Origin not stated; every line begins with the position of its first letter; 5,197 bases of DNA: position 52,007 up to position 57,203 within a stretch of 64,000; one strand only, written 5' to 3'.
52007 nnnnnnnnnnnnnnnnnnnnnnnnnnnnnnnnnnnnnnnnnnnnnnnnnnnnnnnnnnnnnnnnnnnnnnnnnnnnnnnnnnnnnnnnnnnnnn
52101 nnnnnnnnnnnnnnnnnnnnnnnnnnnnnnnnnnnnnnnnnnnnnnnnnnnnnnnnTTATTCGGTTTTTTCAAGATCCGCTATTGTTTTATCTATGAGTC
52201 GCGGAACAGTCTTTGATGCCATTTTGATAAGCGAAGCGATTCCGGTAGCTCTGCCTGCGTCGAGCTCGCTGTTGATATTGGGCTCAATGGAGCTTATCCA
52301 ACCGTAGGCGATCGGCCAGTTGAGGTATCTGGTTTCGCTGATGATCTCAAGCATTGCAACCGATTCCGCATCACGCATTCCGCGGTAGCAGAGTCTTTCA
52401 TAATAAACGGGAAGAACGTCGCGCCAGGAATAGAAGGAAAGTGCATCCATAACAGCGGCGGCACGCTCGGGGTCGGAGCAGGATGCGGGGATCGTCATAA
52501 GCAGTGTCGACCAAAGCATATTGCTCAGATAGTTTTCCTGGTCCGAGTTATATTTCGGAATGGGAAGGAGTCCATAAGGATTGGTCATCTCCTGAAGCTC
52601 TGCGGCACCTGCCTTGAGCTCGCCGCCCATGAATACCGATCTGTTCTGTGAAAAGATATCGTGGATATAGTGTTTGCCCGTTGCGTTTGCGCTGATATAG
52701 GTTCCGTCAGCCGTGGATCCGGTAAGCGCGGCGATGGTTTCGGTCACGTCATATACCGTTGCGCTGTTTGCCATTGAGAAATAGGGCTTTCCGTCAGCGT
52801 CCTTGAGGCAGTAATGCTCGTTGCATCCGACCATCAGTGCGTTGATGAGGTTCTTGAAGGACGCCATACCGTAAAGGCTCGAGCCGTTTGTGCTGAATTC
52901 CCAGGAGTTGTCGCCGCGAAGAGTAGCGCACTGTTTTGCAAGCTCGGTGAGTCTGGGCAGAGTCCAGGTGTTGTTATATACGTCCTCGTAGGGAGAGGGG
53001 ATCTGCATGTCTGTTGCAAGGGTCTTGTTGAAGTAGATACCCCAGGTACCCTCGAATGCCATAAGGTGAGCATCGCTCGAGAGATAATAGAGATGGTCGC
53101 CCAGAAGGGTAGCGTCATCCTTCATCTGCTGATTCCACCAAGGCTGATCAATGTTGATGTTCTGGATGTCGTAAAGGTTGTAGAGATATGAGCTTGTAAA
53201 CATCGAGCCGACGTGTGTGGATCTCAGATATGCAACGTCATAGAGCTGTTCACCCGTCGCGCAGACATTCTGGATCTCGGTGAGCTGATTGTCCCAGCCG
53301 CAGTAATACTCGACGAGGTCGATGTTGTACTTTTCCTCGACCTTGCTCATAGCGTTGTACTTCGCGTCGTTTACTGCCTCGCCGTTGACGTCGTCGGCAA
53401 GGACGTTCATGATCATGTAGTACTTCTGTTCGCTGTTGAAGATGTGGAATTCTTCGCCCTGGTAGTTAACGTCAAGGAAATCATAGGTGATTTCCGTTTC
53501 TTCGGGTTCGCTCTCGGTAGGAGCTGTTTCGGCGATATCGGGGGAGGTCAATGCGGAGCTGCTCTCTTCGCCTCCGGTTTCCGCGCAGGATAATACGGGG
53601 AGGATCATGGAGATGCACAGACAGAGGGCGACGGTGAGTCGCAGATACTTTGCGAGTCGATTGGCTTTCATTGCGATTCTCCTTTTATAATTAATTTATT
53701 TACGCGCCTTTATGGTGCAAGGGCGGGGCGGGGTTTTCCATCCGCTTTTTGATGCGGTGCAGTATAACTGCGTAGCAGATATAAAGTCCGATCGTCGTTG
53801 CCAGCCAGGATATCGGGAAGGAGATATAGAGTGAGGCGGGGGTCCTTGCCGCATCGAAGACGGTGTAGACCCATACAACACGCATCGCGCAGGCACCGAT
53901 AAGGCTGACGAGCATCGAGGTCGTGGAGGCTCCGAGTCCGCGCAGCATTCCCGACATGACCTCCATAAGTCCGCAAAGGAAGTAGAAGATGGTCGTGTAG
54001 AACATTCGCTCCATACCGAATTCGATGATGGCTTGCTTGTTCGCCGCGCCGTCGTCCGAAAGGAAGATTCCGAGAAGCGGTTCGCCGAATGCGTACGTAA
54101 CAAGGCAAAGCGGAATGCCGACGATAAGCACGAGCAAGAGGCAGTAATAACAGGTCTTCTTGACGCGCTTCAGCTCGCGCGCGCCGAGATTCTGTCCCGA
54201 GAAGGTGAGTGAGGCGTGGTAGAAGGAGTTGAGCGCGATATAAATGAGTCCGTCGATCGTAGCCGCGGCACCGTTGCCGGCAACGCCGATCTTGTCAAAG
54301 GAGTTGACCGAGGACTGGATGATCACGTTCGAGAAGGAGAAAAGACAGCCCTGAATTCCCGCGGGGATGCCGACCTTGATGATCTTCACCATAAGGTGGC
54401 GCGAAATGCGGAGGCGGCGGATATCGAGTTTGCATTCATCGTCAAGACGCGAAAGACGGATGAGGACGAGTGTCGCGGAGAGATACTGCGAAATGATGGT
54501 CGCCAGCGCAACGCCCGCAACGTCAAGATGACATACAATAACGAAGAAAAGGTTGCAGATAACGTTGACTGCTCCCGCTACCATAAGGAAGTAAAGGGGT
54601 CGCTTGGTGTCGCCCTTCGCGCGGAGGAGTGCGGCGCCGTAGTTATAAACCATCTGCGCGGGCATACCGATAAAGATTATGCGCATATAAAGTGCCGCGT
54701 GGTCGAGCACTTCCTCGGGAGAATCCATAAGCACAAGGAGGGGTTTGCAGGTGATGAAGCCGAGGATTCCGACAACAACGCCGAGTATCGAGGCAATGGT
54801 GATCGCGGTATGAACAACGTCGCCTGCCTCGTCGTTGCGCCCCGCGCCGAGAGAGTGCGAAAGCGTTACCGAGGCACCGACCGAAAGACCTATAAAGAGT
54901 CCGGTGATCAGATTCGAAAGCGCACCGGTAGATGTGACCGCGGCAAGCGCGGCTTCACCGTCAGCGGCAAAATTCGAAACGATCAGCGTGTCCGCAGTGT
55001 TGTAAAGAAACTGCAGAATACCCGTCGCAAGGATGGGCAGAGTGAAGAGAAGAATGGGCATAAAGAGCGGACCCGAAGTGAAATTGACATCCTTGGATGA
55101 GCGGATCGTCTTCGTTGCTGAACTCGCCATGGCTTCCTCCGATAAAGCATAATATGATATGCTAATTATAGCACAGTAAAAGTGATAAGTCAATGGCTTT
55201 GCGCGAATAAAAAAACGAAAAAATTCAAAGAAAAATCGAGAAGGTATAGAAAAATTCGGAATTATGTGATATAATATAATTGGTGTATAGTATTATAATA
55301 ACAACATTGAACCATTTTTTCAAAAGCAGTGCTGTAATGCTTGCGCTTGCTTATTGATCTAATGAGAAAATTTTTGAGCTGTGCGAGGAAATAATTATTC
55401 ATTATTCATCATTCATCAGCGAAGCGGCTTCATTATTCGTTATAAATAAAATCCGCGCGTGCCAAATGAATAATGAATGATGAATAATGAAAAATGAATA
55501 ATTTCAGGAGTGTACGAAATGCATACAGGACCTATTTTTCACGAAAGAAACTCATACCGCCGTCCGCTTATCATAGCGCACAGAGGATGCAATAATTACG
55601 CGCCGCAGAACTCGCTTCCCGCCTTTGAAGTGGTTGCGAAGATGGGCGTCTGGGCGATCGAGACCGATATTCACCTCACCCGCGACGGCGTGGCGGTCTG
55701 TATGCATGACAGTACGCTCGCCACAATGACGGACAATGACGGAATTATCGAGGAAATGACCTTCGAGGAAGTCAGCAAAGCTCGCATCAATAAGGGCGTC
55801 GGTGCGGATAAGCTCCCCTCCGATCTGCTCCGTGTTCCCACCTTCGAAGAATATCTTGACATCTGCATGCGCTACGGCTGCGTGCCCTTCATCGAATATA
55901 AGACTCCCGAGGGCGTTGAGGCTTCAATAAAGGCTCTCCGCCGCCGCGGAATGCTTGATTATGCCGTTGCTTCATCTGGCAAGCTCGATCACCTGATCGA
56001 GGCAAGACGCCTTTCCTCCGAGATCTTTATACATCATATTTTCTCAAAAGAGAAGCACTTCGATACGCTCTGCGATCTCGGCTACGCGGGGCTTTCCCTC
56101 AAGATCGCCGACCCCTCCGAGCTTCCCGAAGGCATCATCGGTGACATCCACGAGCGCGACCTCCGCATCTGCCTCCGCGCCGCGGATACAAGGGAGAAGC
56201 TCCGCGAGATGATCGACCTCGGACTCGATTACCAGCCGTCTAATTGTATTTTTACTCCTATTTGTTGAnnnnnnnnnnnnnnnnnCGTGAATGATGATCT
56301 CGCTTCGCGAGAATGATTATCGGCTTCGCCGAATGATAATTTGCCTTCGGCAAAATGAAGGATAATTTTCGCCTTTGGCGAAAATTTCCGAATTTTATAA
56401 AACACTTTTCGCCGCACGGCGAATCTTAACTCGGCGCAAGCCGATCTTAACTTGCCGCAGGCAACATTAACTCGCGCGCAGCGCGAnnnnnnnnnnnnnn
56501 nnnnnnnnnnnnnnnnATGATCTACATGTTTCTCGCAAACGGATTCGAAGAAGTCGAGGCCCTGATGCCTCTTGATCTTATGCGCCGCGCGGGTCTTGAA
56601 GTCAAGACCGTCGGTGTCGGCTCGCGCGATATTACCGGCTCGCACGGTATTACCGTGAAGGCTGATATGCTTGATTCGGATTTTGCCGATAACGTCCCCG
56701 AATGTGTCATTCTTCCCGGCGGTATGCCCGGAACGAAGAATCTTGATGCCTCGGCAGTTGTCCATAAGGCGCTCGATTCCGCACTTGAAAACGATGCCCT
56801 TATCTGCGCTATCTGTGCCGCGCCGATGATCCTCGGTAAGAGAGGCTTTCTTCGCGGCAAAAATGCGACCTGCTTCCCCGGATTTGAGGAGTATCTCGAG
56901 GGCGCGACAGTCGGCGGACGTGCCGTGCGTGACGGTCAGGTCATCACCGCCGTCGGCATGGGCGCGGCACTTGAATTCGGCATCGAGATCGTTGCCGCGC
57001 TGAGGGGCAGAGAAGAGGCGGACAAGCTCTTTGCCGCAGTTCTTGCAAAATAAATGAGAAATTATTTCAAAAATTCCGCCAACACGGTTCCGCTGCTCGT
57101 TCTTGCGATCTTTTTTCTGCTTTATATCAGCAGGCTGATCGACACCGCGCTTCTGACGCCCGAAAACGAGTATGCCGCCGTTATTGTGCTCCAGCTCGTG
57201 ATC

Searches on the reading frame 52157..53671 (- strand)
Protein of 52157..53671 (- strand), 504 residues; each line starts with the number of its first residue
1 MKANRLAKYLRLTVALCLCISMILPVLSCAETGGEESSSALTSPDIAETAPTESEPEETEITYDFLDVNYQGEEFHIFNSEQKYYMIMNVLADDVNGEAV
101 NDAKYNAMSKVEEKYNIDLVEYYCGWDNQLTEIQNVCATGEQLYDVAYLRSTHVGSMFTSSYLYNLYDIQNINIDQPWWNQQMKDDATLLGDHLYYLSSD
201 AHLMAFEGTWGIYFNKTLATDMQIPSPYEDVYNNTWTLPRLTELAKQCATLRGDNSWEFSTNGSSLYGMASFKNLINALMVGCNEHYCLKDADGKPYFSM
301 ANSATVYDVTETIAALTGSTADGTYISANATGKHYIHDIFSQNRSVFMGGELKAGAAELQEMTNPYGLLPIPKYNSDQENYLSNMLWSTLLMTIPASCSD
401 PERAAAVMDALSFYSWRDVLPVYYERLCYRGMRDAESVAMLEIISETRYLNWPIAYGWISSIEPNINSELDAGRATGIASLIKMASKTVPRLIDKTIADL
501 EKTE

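Call 21: search_protein_families(library=pfam, proteins=[window:52157-53671:-])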
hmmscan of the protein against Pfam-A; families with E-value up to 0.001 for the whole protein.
window:52157-53671:- (504 aa): 1 family
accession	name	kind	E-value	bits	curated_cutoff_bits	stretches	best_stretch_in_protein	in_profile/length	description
PF13416.11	SBP_bac_8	-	2.1e-06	28.2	27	1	110-406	5-236/279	Bacterial extracellular solute-binding protein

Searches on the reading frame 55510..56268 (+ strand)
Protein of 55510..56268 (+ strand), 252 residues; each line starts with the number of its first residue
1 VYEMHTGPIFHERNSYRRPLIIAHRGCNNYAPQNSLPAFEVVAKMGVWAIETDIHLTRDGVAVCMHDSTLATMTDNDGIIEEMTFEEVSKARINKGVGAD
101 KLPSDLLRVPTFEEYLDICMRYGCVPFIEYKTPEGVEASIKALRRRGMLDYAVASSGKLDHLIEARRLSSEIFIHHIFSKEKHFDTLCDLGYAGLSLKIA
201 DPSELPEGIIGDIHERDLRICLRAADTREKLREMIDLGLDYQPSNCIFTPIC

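Call 22: search_protein_families(library=ncbifam, proteins=[window:55510-56268:+])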
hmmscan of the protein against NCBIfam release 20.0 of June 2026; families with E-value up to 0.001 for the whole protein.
window:55510-56268:+ (252 aa): 4 families
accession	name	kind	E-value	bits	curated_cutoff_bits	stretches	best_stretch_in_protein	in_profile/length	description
NF006989.0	PRK09454.1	equivalog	2.6e-20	72.8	264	1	13-241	4-235/251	glycerophosphodiester phosphodiesterase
NF053857.1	LysphglycPlipDStph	equivalog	5.8e-10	39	450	1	16-90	43-117/305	lysophosphatidylglycerol phospholipase D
NF008354.0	PRK11143.1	equivalog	1.4e-08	34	254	1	16-75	28-87/359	glycerophosphodiester phosphodiesterase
NF041304.3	AvrBs2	equivalog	1.7e-05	22.9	1000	1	24-91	274-346/716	type III secretion system effector avirulence protein AvrBs2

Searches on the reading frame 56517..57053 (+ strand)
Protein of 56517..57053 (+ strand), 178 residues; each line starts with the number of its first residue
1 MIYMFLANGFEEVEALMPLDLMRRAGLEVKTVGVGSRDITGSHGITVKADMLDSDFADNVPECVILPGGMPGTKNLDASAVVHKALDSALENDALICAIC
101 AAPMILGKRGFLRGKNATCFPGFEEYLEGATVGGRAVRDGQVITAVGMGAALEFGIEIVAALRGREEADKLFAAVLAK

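Call 22: search_protein_families(library=ncbifam, proteins=[window:56517-57053:+])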
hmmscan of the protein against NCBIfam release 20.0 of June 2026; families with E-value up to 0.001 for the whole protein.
window:56517-57053:+ (178 aa): 6 families
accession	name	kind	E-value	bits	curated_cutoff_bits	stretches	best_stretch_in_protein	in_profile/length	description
TIGR01383.1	not_thiJ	equivalog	1.5e-45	155.2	131.25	1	2-172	2-178/180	DJ-1 family glyoxalase III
NF008605.0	PRK11574.1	equivalog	4.6e-22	78.7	252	1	4-173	7-183/196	protein deglycase YajL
TIGR01382.1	PfpI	subfamily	4.8e-18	65.3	139.05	1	4-162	4-168/169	DJ-1/PfpI/YhbO family deglycase/protease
NF040823.1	deglyc_PfpI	equivalog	5.4e-14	52.4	330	1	3-132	4-132/166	deglycase PfpI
NF006902.0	PRK09393.1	equivalog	3.4e-07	29.8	425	1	30-170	48-190/327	transcriptional regulator FtrA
NF003168.0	PRK04155.1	equivalog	2.6e-05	23.5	365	0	51-106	137-193/287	glyoxalase III HchA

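Call 24: find_encoding_contigs(protein=window:56517-57053:+, flank=10000, max_places=8)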
Protein window:56517-57053:+ (178 aa): no gene with exactly this product is on record in the collection.

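Call 29: find_homologous_proteins(query=window:56517-57053:+, max_evalue=1e-30)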
Query window:56517-57053:+ (178 aa): 7633 proteins with E <= 1e-30 among 8000 candidates; the best 120 are listed.
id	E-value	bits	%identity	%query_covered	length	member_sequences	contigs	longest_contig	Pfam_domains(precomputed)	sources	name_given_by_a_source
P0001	1.4e-102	359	93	100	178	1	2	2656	PF01965.31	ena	-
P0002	1.9e-101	355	92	100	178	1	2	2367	PF01965.31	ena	-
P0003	3.3e-101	354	92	100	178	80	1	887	PF01965.31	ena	-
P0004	3.7e-101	354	92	100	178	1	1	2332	PF01965.31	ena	-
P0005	4.7e-101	354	92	100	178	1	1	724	PF01965.31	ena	-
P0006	6.9e-101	353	92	100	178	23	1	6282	PF01965.31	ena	-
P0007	1.4e-100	352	92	100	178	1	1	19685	PF01965.31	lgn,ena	-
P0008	2.6e-100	351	92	100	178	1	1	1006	PF01965.31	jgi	jgi:4-methyl-5(b-hydroxyethyl)-thiazole monophosphate biosynthesis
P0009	3.4e-100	351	91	100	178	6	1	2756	PF01965.31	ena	-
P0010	4.3e-100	351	92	100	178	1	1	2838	PF01965.31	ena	-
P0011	4.5e-100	351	92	100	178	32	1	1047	PF01965.31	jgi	jgi:4-methyl-5(b-hydroxyethyl)-thiazole monophosphate biosynthesis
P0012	5.5e-100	350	91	100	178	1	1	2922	PF01965.31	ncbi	-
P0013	5.6e-100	350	92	100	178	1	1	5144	PF01965.31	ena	-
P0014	5.9e-100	350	90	100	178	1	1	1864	PF01965.31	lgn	-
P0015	6.4e-100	350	92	100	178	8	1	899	PF01965.31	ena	-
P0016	1.0e-99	350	91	100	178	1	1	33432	PF01965.31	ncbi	-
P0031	2.0e-98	345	89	100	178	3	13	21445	PF01965.31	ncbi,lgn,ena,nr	ncbi:MAG: DJ-1/PfpI family protein [Clostridia bacterium]|nr:DJ-1/PfpI family protein [Clostridia ba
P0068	1.9e-96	339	89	100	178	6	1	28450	PF01965.31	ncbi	-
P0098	4.5e-95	334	88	100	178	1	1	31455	PF07685.21,PF01965.31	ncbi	-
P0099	4.6e-95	334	87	100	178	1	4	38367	PF01965.31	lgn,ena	-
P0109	1.8e-94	332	87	100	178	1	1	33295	PF01965.31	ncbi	-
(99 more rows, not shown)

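Call 30: find_encoding_contigs(protein=P0016, flank=10000, max_places=3)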
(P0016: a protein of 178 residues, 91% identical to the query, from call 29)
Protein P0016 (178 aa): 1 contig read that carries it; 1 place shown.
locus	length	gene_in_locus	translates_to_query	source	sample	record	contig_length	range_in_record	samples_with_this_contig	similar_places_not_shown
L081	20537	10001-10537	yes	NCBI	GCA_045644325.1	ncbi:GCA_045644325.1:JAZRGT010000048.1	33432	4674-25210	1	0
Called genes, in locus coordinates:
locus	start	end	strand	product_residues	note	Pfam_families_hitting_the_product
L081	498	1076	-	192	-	PF12671:Amidase_6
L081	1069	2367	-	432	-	PF17963:Big_9, PF17892:Cadherin_5 (weak), PF00395:SLH (faint)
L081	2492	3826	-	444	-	PF00079:Serpin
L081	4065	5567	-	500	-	-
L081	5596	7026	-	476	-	PF01554:MatE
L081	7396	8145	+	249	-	PF03009:GDPD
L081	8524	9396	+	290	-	-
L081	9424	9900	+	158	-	-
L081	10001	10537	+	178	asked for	PF01965:DJ-1_PfpI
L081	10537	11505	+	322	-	PF02517:Rce1-like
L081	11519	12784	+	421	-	PF02618:YceG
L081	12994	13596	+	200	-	PF01966:HD (weak)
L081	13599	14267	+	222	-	-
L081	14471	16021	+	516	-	PF12072:RNase_Y_N, PF00013:KH_1 (weak), PF08668:HDOD (weak), PF01966:HD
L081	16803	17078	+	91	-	PF20648:DUF6809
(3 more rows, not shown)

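Call 31: find_encoding_contigs(protein=P0007, flank=10000, max_places=3)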
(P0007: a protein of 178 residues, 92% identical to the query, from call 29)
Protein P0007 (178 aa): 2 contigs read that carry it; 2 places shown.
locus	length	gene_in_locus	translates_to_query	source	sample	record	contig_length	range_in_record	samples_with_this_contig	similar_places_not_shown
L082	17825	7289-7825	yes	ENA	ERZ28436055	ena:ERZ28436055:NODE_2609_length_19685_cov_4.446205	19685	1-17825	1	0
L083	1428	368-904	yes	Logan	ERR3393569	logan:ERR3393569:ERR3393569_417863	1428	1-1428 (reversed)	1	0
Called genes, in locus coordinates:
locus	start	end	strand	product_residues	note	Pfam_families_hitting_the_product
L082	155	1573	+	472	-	PF05257:CHAP, PF09479:Flg_new (weak)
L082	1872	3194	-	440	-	PF00079:Serpin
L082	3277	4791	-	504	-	PF13416:SBP_bac_8 (weak)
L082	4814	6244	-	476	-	PF01554:MatE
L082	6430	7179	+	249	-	PF03009:GDPD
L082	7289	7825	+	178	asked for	PF01965:DJ-1_PfpI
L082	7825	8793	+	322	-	PF02517:Rce1-like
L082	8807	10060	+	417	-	PF02618:YceG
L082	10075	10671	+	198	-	PF01966:HD (weak)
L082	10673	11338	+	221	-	-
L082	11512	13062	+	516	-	PF12072:RNase_Y_N, PF00013:KH_1 (weak), PF08668:HDOD (weak), PF01966:HD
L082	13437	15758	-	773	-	PF13175:AAA_15, PF13304:AAA_21 (faint), PF13476:AAA_23, PF13514:AAA_27, PF13558:SbcC_Walker_B (faint), PF02463:SMC_N (weak)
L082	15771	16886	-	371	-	PF00149:Metallophos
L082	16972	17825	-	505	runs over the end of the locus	PF01087:GalP_UDP_transf, PF02744:GalP_UDP_tr_C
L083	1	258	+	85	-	?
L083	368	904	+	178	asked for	PF01965:DJ-1_PfpI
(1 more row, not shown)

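Call 32: find_encoding_contigs(protein=P0031, flank=10000, max_places=4)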
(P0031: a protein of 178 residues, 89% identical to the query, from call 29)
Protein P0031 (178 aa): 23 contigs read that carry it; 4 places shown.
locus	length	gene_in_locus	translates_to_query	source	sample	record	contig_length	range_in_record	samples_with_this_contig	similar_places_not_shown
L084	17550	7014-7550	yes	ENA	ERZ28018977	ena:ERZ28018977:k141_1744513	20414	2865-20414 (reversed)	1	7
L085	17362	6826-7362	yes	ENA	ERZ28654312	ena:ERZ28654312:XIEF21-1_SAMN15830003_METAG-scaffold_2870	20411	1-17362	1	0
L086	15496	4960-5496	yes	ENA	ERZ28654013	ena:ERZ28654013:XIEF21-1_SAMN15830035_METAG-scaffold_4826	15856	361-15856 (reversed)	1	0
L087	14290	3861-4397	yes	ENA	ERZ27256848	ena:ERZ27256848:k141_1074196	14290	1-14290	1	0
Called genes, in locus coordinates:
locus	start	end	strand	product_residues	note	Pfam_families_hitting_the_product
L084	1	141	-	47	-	?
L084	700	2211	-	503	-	-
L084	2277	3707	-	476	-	PF01554:MatE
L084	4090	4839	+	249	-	PF03009:GDPD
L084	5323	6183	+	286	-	-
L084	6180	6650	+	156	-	-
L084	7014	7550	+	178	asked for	PF01965:DJ-1_PfpI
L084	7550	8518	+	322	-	PF02517:Rce1-like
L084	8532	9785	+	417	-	PF02618:YceG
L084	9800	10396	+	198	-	PF01966:HD (weak)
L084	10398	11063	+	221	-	-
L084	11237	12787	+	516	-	PF12072:RNase_Y_N, PF00013:KH_1 (weak), PF08668:HDOD (weak), PF01966:HD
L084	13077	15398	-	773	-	PF13175:AAA_15, PF13304:AAA_21 (faint), PF13476:AAA_23, PF13514:AAA_27, PF02463:SMC_N (weak), PF13558:SbcC_Walker_B (faint)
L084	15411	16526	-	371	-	PF00149:Metallophos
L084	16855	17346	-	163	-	-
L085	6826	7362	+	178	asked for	PF01965:DJ-1_PfpI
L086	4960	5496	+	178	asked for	PF01965:DJ-1_PfpI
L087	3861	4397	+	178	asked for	PF01965:DJ-1_PfpI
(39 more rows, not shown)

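Call 33: find_encoding_contigs(protein=P0099, flank=10000, max_places=3)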
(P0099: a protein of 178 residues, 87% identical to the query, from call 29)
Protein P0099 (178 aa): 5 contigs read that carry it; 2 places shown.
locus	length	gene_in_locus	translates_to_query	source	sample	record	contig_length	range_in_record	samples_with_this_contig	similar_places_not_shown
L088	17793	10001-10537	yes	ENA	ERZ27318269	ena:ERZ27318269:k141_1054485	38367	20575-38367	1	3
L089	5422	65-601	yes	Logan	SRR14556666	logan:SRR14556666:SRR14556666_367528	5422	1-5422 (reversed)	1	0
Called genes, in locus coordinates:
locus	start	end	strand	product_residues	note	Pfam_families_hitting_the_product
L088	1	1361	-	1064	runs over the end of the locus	PF04542:Sigma70_r2, PF04545:Sigma70_r4, PF07638:Sigma70_ECF (weak), PF08281:Sigma70_r4_2, PF21347:DUF3108_like (faint)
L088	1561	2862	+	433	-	PF17803:Cadherin_4 (faint), PF17892:Cadherin_5 (weak), PF17963:Big_9, PF00395:SLH (faint)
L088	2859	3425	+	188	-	PF12671:Amidase_6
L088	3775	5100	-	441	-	PF00079:Serpin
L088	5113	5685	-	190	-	-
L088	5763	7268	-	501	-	-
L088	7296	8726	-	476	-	PF01554:MatE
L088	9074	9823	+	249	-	PF03009:GDPD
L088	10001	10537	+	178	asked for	PF01965:DJ-1_PfpI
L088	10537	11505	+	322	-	PF02517:Rce1-like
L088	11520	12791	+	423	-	PF02618:YceG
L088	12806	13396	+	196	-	PF01966:HD (weak)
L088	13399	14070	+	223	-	-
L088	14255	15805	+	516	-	PF12072:RNase_Y_N, PF00013:KH_1 (weak), PF08668:HDOD (weak), PF01966:HD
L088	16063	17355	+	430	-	PF13173:AAA_14, PF13635:DUF4143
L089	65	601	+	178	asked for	PF01965:DJ-1_PfpI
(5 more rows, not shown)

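Call 48: find_encoding_contigs(protein=P0109, flank=10000, max_places=2)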
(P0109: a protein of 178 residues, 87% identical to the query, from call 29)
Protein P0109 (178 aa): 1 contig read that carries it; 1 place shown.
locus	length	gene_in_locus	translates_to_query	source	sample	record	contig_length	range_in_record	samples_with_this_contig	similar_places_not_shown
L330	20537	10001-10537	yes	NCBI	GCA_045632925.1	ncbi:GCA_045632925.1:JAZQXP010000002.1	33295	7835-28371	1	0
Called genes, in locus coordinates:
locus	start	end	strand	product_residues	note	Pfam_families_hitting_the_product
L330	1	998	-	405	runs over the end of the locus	PF01960:ArgJ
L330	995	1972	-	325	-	PF01118:Semialdhyde_dh, PF22698:Semialdhyde_dhC_1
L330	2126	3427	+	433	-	PF17963:Big_9, PF17892:Cadherin_5 (weak), PF00395:SLH (faint)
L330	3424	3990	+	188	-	PF12671:Amidase_6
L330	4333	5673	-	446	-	PF00079:Serpin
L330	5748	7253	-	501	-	-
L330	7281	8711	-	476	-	PF01554:MatE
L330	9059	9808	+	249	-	PF03009:GDPD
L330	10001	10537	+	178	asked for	PF01965:DJ-1_PfpI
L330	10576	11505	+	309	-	PF02517:Rce1-like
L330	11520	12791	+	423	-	PF02618:YceG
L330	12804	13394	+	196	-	PF01966:HD (weak)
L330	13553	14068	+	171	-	-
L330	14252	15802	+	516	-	PF12072:RNase_Y_N, PF00013:KH_1 (weak), PF08668:HDOD (weak), PF01966:HD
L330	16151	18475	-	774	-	PF13175:AAA_15, PF13476:AAA_23, PF13514:AAA_27, PF13558:SbcC_Walker_B (faint), PF02463:SMC_N (weak)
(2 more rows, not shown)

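Call 49: find_encoding_contigs(protein=P0098, flank=10000, max_places=2)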
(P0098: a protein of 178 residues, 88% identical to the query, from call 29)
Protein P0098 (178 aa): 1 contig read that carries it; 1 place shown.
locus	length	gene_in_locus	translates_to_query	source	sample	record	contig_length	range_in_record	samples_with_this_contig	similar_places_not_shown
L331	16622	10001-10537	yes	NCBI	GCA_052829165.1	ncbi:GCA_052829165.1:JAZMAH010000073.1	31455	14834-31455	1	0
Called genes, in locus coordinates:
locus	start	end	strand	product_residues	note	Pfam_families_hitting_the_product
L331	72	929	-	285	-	PF00696:AA_kinase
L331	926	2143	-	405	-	PF01960:ArgJ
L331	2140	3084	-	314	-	PF01118:Semialdhyde_dh, PF22698:Semialdhyde_dhC_1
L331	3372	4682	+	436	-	PF17803:Cadherin_4 (faint), PF17963:Big_9, PF17892:Cadherin_5, PF00395:SLH (faint)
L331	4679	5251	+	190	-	PF12671:Amidase_6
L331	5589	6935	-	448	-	PF00079:Serpin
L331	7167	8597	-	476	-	PF01554:MatE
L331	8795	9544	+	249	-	PF03009:GDPD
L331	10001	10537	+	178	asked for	PF01965:DJ-1_PfpI, PF07685:GATase_3 (weak)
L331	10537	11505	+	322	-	PF02517:Rce1-like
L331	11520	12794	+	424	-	PF02618:YceG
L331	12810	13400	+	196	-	PF01966:HD (weak)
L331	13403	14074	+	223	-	-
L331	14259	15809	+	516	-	PF12072:RNase_Y_N, PF00013:KH_1 (weak), PF08668:HDOD (weak), PF01966:HD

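Call 50: find_encoding_contigs(protein=P0068, flank=10000, max_places=2)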
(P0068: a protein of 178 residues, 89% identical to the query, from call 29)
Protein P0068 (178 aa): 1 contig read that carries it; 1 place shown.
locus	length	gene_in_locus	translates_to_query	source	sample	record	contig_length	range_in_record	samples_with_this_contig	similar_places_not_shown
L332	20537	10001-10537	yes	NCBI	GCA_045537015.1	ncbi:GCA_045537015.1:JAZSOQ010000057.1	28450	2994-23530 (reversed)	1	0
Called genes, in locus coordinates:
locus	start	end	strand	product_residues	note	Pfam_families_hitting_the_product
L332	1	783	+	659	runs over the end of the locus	PF02901:PFL-like, PF01228:Gly_radical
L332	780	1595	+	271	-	PF13353:Fer4_12, PF04055:Radical_SAM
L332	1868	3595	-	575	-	PF00079:Serpin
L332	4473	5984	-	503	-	-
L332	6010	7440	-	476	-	PF01554:MatE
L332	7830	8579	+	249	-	PF03009:GDPD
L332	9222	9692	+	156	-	-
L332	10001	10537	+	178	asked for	PF01965:DJ-1_PfpI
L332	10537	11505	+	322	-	PF02517:Rce1-like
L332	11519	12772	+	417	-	PF02618:YceG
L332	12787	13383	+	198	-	PF01966:HD (weak)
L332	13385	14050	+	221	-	-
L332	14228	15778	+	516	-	PF12072:RNase_Y_N, PF00013:KH_1 (weak), PF08668:HDOD (weak), PF01966:HD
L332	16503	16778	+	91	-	PF01738:DLH (weak), PF20648:DUF6809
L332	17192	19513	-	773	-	PF13175:AAA_15, PF13304:AAA_21 (faint), PF13476:AAA_23, PF13514:AAA_27, PF13558:SbcC_Walker_B (faint), PF02463:SMC_N (weak)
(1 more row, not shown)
